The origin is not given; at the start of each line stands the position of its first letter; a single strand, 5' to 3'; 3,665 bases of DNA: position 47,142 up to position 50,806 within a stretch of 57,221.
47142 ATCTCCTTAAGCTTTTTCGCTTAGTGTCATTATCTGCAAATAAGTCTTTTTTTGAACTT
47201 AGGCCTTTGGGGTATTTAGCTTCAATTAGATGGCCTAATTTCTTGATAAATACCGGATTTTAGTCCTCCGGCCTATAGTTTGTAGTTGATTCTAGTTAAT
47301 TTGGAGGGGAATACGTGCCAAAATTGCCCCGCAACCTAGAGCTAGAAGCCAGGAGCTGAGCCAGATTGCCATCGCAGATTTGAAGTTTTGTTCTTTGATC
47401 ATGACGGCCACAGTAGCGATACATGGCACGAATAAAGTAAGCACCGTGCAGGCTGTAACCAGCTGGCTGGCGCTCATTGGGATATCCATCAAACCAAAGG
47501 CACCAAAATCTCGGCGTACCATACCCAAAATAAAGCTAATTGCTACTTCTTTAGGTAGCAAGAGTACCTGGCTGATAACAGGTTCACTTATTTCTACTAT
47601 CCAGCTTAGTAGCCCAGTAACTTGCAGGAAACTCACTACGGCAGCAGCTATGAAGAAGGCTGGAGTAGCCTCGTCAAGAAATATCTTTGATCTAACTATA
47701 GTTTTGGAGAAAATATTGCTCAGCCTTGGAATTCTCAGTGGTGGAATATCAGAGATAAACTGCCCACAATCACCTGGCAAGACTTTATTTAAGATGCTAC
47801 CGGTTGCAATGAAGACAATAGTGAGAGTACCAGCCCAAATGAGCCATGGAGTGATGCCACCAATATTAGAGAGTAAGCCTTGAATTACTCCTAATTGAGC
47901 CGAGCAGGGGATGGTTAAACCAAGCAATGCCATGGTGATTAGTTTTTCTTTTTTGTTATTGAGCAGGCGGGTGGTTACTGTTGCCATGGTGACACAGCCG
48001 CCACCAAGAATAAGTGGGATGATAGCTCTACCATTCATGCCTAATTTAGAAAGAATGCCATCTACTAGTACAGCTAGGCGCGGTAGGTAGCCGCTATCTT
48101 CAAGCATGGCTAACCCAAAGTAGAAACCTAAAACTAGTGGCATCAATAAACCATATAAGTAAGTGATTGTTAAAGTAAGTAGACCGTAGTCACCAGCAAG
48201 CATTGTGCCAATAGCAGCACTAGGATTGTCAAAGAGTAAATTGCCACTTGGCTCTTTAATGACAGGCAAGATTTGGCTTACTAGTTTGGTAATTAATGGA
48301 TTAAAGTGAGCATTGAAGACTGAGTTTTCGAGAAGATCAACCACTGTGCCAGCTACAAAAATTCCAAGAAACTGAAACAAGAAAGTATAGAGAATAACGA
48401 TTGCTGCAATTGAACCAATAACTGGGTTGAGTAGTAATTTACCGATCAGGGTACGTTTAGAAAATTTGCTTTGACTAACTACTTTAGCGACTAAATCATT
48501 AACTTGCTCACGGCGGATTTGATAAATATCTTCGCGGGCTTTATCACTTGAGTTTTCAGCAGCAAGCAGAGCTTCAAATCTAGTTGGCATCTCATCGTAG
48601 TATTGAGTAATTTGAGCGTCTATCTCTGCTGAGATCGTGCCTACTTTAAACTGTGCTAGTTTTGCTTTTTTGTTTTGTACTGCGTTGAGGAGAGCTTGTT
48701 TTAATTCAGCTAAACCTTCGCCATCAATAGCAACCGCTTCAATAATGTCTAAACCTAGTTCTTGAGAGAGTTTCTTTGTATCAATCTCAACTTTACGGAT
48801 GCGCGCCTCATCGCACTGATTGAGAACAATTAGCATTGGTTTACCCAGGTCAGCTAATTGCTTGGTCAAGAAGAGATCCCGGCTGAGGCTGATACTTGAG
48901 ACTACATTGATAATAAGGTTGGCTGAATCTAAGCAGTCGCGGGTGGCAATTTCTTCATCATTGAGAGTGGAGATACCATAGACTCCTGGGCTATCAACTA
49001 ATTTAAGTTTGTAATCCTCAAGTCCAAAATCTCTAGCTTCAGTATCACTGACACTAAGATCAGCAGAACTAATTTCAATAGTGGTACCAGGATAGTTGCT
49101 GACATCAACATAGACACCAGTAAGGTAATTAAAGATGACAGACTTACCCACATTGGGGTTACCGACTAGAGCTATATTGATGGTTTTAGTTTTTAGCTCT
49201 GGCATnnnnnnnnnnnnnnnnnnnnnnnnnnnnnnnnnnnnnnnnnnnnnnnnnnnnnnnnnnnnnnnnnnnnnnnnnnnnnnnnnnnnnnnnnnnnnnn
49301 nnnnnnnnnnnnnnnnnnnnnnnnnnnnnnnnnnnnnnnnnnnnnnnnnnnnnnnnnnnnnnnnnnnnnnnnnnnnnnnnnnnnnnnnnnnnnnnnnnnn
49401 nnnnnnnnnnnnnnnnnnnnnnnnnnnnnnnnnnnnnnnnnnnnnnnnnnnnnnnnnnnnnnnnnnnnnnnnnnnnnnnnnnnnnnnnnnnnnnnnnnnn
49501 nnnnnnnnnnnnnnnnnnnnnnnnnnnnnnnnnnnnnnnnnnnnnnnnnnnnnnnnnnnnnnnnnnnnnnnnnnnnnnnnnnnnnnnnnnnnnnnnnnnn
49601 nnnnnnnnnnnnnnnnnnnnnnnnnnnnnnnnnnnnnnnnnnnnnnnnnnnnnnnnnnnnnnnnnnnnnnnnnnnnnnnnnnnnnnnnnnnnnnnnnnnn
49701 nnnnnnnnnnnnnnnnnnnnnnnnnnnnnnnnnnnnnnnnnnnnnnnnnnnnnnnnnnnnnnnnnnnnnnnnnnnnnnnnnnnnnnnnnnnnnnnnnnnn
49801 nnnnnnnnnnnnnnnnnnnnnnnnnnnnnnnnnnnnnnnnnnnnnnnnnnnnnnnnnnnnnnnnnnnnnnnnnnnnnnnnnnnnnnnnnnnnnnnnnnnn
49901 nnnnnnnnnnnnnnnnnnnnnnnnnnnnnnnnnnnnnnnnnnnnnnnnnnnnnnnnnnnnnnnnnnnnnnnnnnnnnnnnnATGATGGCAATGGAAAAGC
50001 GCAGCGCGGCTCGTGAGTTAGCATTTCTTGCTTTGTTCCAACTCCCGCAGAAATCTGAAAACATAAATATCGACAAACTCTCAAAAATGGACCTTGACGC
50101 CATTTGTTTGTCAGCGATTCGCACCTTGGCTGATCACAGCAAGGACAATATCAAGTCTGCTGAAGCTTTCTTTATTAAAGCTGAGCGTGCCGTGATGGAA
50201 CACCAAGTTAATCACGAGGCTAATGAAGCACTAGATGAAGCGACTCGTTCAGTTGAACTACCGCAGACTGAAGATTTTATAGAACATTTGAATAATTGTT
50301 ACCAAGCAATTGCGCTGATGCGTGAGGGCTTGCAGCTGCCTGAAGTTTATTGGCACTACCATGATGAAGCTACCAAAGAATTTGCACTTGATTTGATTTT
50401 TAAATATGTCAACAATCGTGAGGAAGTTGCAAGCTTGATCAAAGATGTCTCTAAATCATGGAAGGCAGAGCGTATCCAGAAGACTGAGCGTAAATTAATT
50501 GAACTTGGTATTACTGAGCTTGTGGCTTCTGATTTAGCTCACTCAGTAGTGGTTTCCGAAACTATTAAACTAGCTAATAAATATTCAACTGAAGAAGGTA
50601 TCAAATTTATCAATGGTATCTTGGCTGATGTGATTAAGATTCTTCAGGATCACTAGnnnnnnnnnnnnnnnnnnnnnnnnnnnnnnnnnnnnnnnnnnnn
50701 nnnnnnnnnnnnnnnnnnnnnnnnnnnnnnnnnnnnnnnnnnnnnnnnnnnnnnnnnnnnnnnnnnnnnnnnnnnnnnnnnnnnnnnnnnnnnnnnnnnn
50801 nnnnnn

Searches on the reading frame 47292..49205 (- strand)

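Call 74: search_protein_families(library=pfam, proteins=[window:47292-49205:-], max_evalue=0.001)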
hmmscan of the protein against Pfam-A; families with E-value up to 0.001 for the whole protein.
window:47292-49205:- (637 aa): 6 families
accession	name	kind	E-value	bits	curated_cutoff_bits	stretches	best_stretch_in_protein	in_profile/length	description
PF02421.24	FeoB_N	-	4.2e-44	150.2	27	1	10-171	2-155/156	Ferrous iron transport protein B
PF07670.19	Gate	-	7.4e-27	94.3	29.6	2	354-444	4-100/104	Nucleoside recognition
PF01926.29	MMR_HSR1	-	3.3e-18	66.3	21.9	1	10-130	1-113/113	50S ribosome-binding GTPase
PF07664.17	FeoB_C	-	1.5e-08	34.7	26.6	1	457-505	4-54/54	Ferrous iron transport protein B C terminus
PF00350.29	Dynamin_N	-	2.8e-05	24.6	27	0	58-130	94-167/168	Dynamin family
PF00009.33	GTP_EFTU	-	6.5e-05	23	26.5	1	40-177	54-187/188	Elongation factor Tu GTP binding domain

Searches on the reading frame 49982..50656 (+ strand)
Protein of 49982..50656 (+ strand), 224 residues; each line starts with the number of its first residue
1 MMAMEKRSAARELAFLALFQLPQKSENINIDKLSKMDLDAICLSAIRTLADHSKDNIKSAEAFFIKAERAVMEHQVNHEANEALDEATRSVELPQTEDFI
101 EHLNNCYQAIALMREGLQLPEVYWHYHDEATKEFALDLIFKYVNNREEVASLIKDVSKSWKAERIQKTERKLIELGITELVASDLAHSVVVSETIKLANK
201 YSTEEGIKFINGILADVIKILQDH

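Call 74: search_protein_families(library=pfam, proteins=[window:49982-50656:+], max_evalue=0.001)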
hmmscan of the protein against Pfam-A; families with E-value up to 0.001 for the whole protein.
window:49982-50656:+ (224 aa): 1 family
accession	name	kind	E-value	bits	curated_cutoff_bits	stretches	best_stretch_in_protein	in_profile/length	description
PF01029.23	NusB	-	2.3e-20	73.8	23.1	1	128-219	41-133/133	NusB family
